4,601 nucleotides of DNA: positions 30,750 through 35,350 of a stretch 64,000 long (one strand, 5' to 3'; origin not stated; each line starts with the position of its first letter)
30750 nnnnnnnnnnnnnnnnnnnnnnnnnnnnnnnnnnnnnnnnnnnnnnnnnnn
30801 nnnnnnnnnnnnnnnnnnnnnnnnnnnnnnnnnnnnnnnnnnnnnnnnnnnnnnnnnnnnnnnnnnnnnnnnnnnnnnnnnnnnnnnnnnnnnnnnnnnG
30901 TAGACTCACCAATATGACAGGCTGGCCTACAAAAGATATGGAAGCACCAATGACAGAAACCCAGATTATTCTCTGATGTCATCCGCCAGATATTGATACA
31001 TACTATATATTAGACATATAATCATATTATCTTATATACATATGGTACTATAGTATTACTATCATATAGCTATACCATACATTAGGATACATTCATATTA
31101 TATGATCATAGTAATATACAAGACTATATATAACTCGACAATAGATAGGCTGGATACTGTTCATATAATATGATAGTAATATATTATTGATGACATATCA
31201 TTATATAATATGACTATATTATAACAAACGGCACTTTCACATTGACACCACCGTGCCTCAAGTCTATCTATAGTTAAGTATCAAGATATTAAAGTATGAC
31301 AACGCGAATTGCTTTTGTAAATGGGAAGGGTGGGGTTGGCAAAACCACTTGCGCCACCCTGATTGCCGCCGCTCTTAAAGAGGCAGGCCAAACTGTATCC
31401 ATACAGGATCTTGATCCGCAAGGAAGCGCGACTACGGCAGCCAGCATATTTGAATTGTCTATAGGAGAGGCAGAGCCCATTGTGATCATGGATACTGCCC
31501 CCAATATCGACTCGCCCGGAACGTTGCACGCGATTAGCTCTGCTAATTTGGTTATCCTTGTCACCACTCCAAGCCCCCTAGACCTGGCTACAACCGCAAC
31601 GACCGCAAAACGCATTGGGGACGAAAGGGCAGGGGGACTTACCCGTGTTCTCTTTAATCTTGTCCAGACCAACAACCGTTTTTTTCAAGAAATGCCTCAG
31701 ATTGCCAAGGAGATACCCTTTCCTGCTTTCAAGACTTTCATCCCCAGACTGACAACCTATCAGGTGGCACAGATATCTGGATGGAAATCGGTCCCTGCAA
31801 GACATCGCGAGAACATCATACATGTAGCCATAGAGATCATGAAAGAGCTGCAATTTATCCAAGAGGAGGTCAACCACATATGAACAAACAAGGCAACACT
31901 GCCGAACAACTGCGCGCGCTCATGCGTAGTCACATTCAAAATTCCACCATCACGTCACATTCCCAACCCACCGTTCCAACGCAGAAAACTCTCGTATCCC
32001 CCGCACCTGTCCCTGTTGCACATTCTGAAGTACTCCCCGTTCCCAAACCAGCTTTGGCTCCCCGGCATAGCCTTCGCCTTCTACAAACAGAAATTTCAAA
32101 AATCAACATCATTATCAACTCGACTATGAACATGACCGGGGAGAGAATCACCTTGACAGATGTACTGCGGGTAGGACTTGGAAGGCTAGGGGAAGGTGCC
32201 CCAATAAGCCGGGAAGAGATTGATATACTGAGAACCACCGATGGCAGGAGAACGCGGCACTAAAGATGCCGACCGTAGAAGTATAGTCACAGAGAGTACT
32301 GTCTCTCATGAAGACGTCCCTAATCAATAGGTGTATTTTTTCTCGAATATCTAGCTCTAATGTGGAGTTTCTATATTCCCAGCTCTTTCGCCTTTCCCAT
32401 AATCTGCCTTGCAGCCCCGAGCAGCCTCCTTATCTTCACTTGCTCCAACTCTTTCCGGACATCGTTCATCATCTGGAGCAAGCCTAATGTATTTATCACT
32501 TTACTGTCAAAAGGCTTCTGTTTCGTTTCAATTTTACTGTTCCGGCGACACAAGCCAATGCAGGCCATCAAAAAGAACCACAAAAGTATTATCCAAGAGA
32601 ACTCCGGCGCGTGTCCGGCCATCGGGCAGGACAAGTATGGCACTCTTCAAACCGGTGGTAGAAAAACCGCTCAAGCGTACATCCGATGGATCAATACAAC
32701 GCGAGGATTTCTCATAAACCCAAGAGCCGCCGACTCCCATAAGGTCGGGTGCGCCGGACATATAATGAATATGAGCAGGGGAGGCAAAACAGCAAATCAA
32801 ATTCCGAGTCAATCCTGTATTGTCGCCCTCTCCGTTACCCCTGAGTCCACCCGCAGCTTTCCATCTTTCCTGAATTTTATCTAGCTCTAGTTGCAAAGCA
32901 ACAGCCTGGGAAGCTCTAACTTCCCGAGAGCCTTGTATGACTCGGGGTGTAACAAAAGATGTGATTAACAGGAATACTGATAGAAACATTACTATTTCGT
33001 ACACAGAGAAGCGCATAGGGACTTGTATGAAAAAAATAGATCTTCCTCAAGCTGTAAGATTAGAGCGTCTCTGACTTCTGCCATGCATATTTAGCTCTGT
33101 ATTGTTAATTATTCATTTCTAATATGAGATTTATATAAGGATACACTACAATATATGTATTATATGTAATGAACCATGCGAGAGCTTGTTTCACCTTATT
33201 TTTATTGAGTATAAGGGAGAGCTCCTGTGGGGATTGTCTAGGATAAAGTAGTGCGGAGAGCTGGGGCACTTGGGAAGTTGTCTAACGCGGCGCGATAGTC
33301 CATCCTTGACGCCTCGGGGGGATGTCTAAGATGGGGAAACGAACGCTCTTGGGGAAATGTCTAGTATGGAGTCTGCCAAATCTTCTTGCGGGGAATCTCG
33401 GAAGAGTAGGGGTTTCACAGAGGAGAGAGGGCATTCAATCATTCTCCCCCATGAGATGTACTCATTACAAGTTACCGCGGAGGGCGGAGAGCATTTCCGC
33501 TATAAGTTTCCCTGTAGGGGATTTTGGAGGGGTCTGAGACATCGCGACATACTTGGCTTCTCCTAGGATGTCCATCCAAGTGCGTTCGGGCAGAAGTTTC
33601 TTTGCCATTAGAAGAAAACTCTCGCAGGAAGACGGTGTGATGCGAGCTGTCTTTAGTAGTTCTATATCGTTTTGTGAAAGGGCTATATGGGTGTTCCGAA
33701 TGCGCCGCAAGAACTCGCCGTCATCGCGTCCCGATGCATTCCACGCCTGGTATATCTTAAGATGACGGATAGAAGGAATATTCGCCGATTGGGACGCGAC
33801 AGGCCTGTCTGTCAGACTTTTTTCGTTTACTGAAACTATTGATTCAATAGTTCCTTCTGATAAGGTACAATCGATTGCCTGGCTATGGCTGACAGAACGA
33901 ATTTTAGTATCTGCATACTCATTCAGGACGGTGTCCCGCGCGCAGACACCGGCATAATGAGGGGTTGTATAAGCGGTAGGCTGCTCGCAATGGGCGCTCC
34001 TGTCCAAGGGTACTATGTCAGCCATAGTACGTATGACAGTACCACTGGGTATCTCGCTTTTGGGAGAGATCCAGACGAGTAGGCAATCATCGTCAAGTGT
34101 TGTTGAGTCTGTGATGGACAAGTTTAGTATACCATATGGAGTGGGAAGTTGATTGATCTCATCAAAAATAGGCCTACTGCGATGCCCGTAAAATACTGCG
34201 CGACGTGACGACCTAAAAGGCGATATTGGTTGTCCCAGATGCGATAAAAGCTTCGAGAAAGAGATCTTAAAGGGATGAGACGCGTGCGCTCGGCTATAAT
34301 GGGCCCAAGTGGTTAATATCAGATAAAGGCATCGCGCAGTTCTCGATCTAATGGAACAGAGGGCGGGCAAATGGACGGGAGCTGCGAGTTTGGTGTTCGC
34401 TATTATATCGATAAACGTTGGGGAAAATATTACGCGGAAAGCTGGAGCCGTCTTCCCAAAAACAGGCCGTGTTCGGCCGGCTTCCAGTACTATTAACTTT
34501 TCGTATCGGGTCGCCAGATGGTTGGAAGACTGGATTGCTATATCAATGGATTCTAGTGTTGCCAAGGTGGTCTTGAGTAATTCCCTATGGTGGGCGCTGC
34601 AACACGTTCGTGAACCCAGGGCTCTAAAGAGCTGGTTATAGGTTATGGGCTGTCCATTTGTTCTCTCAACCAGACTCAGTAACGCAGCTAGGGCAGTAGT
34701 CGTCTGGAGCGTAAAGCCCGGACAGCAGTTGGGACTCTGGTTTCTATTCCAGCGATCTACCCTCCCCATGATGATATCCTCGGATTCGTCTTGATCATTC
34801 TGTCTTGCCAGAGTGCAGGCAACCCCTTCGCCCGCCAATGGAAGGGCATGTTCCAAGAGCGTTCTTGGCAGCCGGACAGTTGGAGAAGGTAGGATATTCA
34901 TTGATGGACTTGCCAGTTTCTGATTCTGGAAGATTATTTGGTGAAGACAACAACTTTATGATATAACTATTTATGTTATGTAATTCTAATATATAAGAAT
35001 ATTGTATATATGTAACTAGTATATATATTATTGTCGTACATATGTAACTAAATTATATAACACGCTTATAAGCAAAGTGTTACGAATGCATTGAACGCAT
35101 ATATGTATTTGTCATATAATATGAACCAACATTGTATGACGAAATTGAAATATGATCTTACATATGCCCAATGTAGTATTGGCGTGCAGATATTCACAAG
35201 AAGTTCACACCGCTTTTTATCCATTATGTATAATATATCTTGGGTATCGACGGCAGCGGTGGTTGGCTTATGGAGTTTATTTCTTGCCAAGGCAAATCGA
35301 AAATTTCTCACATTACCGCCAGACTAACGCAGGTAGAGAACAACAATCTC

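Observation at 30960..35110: Plasmid-like maintenance and replication module: AT-rich repeats, parA-partner pair, iteron array, Rep-like gene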

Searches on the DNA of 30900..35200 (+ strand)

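Call 8: search_dna_similar(query=window:30900-35200:+, collection=plasmids, mode=distant, max_rows=20)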
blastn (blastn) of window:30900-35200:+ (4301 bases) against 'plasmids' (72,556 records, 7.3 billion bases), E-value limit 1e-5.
No match.

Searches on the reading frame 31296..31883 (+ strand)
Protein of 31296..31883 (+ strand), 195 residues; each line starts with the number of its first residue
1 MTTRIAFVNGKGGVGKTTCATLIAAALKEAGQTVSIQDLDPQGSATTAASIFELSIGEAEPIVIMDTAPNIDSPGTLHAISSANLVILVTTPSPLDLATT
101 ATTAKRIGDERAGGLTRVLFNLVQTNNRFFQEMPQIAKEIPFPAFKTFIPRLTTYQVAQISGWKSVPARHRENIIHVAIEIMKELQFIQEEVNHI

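Call 7: search_protein_families(library=pfam, proteins=[window:31296-31883:+], max_evalue=0.1)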
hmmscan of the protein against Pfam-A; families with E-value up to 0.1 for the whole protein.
window:31296-31883:+ (195 aa): 20 families
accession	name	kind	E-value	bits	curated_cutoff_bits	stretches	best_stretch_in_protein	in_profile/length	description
PF01656.29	CbiA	-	7.2e-16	58.7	25.4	1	5-154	1-114/125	CobQ/CobB/MinD/ParA nucleotide binding domain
PF13614.12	AAA_31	-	5.8e-13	49.6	27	1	4-51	3-50/177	AAA domain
PF10609.15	ParA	-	2.5e-08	34.1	27.1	1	3-45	4-46/246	NUBPL iron-transfer P-loop NTPase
PF02374.21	ArsA_ATPase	-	3e-07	30.4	24.3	1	3-58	1-53/305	Anion-transporting ATPase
PF09140.17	MipZ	-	3.7e-05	23.6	20.7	1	4-42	2-40/262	ATPase MipZ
PF00142.24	Fer4_NifH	-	0.00036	20.5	25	1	8-47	5-44/271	4Fe-4S iron sulfur cluster binding proteins, NifH/frxC family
PF20720.3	nSTAND3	-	0.0076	16.4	27.2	1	3-40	17-55/155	Novel STAND NTPase 3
PF25199.1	nSTAND_NTPase5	-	0.01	16.1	34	1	4-71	42-108/145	Novel STAND NTPase 5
PF00004.35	AAA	-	0.014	16.3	21.2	1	9-66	4-64/131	ATPase family associated with various cellular activities (AAA)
PF13604.12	AAA_30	-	0.014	15.6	27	1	3-35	18-50/191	AAA domain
PF03308.22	MeaB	-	0.017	14.6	23.1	1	8-51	38-80/273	Methylmalonyl Co-A mutase-associated GTPase MeaB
PF16575.11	CLP1_P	-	0.018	15.3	26.6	1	10-45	1-36/188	mRNA cleavage and polyadenylation factor CLP1 P-loop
PF13191.12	AAA_16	-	0.025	15.5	32.6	1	3-35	24-57/167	AAA ATPase domain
PF03266.21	NTPase_1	-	0.027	14.7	23.9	1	7-34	3-30/168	NTPase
PF06564.18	CBP_BcsQ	-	0.028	14.4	21.3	1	11-42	10-41/234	Cellulose biosynthesis protein BcsQ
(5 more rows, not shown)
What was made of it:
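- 31296..31883 (+): parA: a small (195 aa) Walker-type partition ATPase with the deviant Walker A motif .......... Pfam CbiA 7e-16, AAA_31 and ParA (call 7).
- Checked: (2) parA is 31296-31883 (+), 195 aa. It matches Pfam CbiA, AAA_31 and ParA (call 7), and its sequence carries the deviant Walker A motif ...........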

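Call 11: search_protein_families(library=ncbifam, proteins=[window:31296-31883:+], max_evalue=0.1)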
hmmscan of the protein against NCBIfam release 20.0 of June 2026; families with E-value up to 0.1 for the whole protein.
window:31296-31883:+ (195 aa): 36 families (the best 25 are shown)
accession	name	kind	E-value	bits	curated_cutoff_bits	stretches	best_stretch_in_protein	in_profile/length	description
NF041546.1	ParA_partition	equivalog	6.3e-27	94.4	180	2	5-50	2-47/203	ParA family partition ATPase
NF041136.1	MrpORP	equivalog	1.1e-07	31.4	450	1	3-46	6-49/365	iron-sulfur cluster carrier protein MrpORP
TIGR03371.1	cellulose_yhjQ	equivalog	1.2e-07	31.5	157.85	1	4-43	3-42/246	cellulose biosynthesis protein BcsQ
TIGR01969.1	minD_arch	subfamily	3.5e-07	29.6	201.75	1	5-40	3-38/251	cell division ATPase MinD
TIGR03453.1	partition_RepA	equivalog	9.5e-07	28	348.45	1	5-47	107-149/387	plasmid partitioning protein RepA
TIGR01968.1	minD_bact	equivalog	1.2e-06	28.1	212.9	1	6-40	5-39/261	septum site-determining protein MinD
TIGR04291.1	arsen_driv_ArsA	equivalog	1.3e-06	27.5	650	1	4-57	4-54/565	arsenical pump-driving ATPase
TIGR00345.1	GET3_arsA_TRC40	subfamily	7.7e-06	25.6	135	1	7-62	1-53/299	TRC40/GET3/ArsA family transport-energizing ATPase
NF047398.1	AAA_KGGVGR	domain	1.3e-05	25.6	90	1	3-40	3-40/190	KGGVGR-motif variant AAA ATPase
NF053622.1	ATPseBagAMYCTU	equivalog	3.3e-05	23.5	400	1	3-41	7-45/325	ATPase BagA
TIGR01287.1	nifH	equivalog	3.5e-05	23.3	394.35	1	8-47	5-44/275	nitrogenase iron protein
NF053621.1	ATPseBagBMYCTU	equivalog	6.3e-05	22.2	521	1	2-79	11-82/371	ATPase BagB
NF009701.0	PRK13230.1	subfamily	6.8e-05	22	350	1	8-48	6-46/291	nitrogenase reductase-like protein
NF008669.0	PRK11670.1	equivalog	0.00015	20.8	348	1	5-44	110-149/369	iron-sulfur cluster carrier protein ApbC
NF041417.1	ArsA_halo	exception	0.00025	19.9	800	1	3-59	333-386/617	arsenical pump-driving ATPase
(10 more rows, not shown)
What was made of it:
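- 31296..31883 (+): NCBIfam ParA_partition scores 94 bits, below its cutoff of 180 (call 11).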
